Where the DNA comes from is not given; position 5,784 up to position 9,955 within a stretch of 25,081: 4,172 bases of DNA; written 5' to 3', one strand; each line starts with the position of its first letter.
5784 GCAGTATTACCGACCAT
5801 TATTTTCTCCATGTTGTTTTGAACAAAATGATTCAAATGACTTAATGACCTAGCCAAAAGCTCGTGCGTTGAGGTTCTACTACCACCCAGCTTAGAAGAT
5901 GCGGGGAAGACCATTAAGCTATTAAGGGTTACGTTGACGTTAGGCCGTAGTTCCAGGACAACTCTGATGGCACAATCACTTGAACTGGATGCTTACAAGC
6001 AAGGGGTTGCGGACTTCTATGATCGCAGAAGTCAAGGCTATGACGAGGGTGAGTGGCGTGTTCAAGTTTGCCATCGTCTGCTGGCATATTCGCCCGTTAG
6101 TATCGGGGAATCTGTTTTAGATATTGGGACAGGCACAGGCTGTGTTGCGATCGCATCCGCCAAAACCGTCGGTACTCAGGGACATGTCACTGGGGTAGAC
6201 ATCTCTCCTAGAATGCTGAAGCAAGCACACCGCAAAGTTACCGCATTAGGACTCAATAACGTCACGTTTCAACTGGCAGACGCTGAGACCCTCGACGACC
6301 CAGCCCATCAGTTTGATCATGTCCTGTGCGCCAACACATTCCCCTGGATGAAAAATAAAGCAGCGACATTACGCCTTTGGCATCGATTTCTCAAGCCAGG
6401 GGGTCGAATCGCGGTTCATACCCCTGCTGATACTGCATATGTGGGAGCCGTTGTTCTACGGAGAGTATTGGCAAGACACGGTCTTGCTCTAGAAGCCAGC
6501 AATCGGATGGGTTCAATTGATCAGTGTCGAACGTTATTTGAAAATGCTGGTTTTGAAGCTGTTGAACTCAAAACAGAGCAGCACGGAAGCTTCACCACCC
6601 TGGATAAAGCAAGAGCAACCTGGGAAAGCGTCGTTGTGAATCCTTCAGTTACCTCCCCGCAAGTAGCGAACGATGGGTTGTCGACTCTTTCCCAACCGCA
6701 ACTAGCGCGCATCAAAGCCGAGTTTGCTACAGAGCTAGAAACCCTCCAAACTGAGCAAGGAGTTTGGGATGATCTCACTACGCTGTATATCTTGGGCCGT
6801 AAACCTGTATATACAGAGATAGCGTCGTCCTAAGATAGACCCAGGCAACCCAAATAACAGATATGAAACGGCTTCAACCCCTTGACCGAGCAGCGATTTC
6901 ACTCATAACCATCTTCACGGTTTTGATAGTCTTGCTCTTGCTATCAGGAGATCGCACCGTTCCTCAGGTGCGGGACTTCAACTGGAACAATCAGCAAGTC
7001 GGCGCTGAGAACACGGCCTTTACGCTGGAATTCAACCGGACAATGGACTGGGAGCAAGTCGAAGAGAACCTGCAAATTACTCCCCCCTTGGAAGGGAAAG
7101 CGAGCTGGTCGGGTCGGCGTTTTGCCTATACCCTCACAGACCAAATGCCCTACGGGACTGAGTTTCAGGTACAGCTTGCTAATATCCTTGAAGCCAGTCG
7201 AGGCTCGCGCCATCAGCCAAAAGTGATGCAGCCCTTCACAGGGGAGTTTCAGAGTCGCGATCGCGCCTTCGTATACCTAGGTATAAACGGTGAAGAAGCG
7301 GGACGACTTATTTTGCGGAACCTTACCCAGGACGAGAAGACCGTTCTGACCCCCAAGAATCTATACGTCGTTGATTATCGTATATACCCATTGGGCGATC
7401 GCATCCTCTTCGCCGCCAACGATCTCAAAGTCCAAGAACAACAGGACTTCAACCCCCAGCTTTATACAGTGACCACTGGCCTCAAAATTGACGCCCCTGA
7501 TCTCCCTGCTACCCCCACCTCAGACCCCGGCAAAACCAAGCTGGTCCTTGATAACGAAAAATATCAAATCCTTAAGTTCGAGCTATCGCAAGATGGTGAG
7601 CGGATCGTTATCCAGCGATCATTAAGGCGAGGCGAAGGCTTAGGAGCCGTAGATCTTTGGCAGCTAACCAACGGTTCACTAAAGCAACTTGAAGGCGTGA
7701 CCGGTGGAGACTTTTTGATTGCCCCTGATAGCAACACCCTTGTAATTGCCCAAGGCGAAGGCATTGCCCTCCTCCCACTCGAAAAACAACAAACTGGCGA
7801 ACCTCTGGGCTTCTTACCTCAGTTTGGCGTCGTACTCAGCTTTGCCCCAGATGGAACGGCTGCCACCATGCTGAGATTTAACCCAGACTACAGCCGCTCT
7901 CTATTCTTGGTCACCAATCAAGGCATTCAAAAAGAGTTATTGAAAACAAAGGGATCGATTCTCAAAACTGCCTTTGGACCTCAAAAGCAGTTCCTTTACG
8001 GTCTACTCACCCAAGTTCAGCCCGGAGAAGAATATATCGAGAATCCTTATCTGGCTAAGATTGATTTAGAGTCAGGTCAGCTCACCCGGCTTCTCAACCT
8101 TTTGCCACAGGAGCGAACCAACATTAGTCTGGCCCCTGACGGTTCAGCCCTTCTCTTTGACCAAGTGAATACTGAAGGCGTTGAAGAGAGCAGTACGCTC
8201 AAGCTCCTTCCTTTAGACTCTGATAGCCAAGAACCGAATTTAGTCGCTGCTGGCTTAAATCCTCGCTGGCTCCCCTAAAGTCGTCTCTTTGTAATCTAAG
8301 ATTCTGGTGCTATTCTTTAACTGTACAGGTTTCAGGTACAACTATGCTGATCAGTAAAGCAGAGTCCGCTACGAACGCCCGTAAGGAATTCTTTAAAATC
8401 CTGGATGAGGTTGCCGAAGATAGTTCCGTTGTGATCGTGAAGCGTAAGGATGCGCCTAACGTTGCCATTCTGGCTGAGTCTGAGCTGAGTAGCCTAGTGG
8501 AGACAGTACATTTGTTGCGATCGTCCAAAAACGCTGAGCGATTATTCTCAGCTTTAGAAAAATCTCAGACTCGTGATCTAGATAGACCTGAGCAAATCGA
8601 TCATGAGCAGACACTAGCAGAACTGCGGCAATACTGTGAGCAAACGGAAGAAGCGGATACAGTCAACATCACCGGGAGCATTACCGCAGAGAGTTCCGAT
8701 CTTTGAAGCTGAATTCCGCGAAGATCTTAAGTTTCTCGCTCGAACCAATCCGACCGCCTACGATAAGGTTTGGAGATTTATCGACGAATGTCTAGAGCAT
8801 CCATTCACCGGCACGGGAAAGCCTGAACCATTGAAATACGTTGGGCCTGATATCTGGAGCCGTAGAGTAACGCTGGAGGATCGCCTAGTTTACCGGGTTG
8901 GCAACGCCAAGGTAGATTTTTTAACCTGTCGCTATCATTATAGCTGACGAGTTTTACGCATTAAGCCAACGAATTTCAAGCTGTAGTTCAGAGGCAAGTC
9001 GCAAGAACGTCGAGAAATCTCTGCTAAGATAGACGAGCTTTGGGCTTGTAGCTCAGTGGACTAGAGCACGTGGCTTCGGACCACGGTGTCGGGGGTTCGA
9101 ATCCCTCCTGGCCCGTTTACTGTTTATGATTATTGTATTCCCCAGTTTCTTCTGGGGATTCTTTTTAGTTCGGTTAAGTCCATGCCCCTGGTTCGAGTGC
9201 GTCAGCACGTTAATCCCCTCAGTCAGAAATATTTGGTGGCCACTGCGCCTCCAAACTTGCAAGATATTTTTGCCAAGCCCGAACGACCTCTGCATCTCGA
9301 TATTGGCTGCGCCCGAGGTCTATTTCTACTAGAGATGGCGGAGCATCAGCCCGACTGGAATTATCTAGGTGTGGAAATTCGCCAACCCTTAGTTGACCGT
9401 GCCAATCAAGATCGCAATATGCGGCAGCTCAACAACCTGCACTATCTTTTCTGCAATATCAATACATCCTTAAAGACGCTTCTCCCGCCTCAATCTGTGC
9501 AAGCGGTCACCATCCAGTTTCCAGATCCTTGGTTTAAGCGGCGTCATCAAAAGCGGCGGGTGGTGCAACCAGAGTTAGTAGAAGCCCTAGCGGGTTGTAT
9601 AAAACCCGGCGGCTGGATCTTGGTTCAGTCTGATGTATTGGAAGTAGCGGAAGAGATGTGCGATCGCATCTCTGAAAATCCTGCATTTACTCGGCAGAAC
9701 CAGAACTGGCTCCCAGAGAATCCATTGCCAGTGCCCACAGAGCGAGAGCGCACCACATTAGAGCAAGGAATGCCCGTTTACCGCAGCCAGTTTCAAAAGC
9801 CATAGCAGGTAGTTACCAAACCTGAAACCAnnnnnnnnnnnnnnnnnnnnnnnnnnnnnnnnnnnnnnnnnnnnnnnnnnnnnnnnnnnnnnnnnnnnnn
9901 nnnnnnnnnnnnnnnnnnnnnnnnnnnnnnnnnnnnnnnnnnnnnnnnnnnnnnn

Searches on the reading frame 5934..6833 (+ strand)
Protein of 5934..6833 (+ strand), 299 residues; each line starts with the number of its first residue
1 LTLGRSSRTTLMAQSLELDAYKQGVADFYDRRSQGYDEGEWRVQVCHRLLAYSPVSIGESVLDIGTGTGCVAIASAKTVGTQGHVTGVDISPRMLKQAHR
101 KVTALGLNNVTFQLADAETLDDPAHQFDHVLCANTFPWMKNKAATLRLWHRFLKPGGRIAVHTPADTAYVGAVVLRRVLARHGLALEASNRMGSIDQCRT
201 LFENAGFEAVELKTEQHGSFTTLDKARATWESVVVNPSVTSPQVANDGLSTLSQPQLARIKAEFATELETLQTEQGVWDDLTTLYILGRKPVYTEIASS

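Call 17: search_protein_families(library=pfam, proteins=[window:5934-6833:+], max_evalue=0.001)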
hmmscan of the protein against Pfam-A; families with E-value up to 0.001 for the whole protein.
window:5934-6833:+ (299 aa): 12 families
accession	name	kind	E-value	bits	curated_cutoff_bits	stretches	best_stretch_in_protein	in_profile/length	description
PF13649.12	Methyltransf_25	-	6.2e-25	88.2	27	1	61-157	1-97/97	Methyltransferase domain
PF13847.12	Methyltransf_31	-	1.4e-24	86.9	27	1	58-165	4-113/145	Methyltransferase domain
PF08241.18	Methyltransf_11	-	1.3e-20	74.2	21.2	1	62-160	1-94/95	Methyltransferase domain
PF01209.24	Ubie_methyltran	-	2.9e-18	66.5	20.1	1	55-161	45-151/233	ubiE/COQ5 methyltransferase family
PF08242.18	Methyltransf_12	-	3.4e-18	66.6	30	1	62-159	1-98/98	Methyltransferase domain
PF13489.12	Methyltransf_23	-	4.4e-18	66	27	1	47-211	14-163/164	Methyltransferase domain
PF01135.25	PCMT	-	8e-11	42.5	20.3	1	50-137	66-153/210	Protein-L-isoaspartate(D-aspartate) O-methyltransferase (PCMT)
PF05175.20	MTS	-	3.1e-08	33.9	23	1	54-155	28-125/170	Methyltransferase small domain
PF02353.26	CMAS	-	1.4e-07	31.6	27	1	55-166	60-169/273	Mycolic acid cyclopropane synthetase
PF02390.23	Methyltransf_4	-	3.7e-07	30.2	24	1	60-163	4-117/173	Putative methyltransferase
PF06325.19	PrmA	-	1e-06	28.9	22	1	55-132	159-232/296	Ribosomal protein L11 methyltransferase (PrmA)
PF24675.1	NpmA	-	3.5e-05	23.6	60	1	59-138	25-106/214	16S rRNA (adenine(1408)-N(1))-methyltransferase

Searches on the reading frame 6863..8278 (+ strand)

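Call 17: search_protein_families(library=pfam, proteins=[window:6863-8278:+], max_evalue=0.001)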
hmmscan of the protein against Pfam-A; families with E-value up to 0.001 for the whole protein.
window:6863-8278:+ (471 aa): 0 families

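Call 70: search_protein_families(library=pfam, proteins=[window:6863-8278:+], max_evalue=0.01)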
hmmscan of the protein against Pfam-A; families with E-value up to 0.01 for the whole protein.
window:6863-8278:+ (471 aa): 1 family
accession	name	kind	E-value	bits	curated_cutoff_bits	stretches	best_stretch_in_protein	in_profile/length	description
PF13205.12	Big_5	-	0.0026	18.9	23.6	1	30-110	1-88/105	Bacterial Ig-like domain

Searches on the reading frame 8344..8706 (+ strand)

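Call 56: search_protein_families(library=pfam, proteins=[window:8344-8706:+], max_evalue=0.001)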
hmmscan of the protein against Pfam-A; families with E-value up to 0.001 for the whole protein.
window:8344-8706:+ (120 aa): 1 family
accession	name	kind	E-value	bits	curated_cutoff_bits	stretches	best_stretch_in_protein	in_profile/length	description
PF02604.26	PhdYeFM_antitox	-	1.9e-12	47.2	29.8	1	6-72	3-69/74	Antitoxin Phd_YefM, type II toxin-antitoxin system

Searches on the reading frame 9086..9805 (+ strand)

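Call 17: search_protein_families(library=pfam, proteins=[window:9086-9805:+], max_evalue=0.001)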
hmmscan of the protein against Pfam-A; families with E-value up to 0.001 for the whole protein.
window:9086-9805:+ (239 aa): 6 families
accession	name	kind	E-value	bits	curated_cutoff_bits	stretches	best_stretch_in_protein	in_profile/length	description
PF02390.23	Methyltransf_4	-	2.8e-52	177.1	24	1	67-233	2-172/173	Putative methyltransferase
PF13489.12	Methyltransf_23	-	4.7e-08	33.4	27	1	56-204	11-124/164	Methyltransferase domain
PF13649.12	Methyltransf_25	-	3.7e-06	28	27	1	71-146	2-73/97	Methyltransferase domain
PF13847.12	Methyltransf_31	-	4.3e-06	26.9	27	1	71-196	8-127/145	Methyltransferase domain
PF08242.18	Methyltransf_12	-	4.9e-06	27.6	30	1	71-130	1-58/98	Methyltransferase domain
PF08241.18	Methyltransf_11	-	0.0001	23.3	21.2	1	71-179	1-94/95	Methyltransferase domain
